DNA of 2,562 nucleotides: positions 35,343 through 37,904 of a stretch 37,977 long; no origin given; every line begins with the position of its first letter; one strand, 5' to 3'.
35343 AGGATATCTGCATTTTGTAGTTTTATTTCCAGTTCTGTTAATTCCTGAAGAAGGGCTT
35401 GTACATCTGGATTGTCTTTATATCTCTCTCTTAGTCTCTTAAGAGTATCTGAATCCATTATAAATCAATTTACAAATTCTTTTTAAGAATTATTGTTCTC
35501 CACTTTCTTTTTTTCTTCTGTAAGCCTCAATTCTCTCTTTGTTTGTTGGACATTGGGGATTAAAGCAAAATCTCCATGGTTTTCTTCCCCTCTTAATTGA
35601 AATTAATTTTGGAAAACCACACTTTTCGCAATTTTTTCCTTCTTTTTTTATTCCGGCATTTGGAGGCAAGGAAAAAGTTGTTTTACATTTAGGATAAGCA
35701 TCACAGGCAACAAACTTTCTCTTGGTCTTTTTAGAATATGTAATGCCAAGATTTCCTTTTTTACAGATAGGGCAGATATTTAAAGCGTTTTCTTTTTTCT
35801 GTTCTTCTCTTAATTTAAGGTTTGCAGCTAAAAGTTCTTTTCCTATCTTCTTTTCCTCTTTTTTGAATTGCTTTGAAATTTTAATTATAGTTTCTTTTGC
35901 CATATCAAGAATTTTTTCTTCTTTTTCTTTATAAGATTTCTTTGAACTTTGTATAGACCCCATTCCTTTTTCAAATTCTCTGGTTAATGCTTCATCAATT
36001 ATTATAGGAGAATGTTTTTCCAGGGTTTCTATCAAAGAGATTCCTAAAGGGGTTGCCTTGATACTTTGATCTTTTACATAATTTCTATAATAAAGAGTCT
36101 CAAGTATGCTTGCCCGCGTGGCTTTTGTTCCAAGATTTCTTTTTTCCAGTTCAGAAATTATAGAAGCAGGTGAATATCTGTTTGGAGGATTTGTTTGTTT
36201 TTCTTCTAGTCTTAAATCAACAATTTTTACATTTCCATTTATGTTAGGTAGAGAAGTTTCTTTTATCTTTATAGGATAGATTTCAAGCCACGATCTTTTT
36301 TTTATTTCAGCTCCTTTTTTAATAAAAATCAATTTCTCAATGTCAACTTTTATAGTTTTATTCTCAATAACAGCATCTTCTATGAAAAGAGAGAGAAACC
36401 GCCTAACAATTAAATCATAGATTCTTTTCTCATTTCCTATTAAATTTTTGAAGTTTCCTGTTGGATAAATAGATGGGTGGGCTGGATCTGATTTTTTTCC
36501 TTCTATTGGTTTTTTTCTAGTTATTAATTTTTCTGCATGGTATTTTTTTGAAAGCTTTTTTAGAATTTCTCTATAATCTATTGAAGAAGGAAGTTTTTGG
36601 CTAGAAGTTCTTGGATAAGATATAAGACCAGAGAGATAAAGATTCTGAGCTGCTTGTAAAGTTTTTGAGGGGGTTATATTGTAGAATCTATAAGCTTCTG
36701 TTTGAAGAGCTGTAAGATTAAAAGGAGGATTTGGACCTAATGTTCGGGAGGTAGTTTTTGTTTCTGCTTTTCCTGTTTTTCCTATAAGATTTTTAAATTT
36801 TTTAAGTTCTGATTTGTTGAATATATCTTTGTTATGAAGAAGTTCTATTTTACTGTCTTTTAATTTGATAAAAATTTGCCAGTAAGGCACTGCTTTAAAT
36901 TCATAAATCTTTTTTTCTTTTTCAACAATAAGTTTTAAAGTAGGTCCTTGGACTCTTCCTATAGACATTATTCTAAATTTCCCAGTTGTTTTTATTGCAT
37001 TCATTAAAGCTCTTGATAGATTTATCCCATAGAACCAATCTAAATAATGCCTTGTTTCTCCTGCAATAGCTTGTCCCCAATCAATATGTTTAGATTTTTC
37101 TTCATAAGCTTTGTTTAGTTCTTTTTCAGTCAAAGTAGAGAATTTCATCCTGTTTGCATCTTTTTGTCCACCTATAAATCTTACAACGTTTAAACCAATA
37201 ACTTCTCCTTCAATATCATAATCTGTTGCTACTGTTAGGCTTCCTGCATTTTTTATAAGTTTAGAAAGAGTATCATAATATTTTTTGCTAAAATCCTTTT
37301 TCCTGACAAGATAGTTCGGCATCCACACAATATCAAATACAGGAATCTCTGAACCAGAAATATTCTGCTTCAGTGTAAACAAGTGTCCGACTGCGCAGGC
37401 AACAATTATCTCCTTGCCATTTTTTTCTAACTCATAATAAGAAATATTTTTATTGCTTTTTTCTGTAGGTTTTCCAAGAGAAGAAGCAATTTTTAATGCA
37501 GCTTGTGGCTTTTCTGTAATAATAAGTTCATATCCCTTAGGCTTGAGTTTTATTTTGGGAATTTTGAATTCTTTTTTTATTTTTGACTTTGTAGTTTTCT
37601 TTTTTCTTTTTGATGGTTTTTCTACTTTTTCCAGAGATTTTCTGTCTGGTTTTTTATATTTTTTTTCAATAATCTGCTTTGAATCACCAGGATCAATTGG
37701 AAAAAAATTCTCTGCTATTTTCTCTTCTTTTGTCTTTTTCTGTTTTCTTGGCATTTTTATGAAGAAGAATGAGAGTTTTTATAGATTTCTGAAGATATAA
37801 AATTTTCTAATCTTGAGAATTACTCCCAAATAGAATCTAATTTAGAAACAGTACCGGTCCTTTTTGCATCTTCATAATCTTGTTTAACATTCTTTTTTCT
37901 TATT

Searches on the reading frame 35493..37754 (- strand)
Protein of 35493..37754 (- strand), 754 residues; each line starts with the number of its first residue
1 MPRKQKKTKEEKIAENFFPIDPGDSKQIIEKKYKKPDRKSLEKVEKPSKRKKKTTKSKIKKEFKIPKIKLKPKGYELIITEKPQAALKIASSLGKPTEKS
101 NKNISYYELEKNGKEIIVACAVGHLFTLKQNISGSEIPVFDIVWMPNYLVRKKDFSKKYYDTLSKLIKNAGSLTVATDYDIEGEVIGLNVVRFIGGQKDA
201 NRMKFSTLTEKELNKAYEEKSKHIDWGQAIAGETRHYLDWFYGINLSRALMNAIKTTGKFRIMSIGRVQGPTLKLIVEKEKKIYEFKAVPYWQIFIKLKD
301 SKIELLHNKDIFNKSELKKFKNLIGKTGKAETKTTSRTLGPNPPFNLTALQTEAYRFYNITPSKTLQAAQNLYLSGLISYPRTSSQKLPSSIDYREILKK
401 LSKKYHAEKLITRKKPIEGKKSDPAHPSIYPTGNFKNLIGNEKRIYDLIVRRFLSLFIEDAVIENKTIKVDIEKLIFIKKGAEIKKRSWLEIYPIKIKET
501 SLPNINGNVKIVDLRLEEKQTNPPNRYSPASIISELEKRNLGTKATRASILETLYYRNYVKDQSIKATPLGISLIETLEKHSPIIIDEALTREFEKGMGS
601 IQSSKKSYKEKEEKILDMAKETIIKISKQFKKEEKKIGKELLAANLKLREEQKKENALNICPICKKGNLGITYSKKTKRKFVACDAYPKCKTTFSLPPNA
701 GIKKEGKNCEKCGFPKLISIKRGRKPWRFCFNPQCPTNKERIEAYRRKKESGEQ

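Call 28: search_protein_families(library=pfam, proteins=[window:35493-37754:-], max_evalue=0.001)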
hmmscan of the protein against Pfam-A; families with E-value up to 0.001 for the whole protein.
window:35493-37754:- (754 aa): 3 families
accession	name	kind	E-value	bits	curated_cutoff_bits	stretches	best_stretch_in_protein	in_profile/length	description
PF01131.25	Topoisom_bac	-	4.9e-105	352.3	35.1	1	227-610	5-408/411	DNA topoisomerase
PF01751.28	Toprim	-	4.4e-10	40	23.1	1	76-206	1-94/96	Toprim domain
PF01396.24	Zn_ribbon_Top1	-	3.5e-07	30.4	32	1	660-699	3-39/39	Topoisomerase DNA binding C4 zinc finger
